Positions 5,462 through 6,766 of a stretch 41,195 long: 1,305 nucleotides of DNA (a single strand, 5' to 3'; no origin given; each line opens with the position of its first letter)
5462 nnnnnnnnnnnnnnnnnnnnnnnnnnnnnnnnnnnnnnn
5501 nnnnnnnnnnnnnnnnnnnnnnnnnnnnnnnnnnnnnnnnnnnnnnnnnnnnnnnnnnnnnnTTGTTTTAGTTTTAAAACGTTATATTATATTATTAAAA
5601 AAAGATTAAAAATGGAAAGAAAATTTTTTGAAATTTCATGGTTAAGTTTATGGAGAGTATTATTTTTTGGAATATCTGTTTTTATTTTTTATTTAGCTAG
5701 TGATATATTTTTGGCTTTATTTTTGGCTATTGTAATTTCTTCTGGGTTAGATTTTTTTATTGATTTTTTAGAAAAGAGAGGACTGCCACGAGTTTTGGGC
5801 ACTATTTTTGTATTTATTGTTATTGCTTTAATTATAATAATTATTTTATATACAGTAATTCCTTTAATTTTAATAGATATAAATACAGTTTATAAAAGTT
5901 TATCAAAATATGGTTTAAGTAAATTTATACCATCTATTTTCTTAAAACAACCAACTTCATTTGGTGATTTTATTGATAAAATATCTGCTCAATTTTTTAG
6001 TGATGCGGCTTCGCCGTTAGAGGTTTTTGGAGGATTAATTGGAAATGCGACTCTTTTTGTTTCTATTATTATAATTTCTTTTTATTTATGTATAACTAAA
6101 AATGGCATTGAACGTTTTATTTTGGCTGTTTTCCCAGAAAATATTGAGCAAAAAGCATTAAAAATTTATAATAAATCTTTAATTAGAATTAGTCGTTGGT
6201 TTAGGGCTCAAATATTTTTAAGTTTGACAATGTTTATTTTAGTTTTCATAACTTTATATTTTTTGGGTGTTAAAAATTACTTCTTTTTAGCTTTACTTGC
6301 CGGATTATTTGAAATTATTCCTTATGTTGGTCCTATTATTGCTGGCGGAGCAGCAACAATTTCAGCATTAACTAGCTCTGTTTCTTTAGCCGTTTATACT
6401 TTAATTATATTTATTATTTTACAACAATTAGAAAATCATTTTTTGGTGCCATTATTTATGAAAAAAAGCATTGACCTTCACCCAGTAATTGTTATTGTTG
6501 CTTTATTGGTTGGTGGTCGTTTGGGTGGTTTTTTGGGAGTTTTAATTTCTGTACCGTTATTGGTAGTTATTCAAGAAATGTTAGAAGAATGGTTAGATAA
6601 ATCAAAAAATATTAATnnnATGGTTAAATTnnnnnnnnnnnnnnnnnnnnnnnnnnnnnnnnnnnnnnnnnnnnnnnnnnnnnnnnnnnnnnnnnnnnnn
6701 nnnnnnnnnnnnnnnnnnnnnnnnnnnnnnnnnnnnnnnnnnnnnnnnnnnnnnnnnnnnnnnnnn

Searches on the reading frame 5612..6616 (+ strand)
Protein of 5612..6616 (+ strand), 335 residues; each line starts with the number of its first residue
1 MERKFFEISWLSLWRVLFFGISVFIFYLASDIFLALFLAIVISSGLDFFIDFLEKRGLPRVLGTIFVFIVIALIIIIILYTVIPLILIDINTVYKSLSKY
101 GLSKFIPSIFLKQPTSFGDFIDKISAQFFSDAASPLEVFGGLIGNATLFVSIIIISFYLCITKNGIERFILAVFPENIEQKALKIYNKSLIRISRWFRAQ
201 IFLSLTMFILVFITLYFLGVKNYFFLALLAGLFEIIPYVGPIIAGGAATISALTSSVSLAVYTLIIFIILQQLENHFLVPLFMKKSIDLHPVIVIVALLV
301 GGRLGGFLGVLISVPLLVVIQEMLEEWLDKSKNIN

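Call 73: search_protein_families(library=pfam, proteins=[window:5612-6616:+], max_evalue=0.001)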
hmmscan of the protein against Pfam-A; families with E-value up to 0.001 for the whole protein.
window:5612-6616:+ (335 aa): 1 family
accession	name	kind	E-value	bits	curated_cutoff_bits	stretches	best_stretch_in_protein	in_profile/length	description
PF01594.21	AI-2E_transport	-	8.4e-51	173.5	34.3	1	14-327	2-326/327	AI-2E family transporter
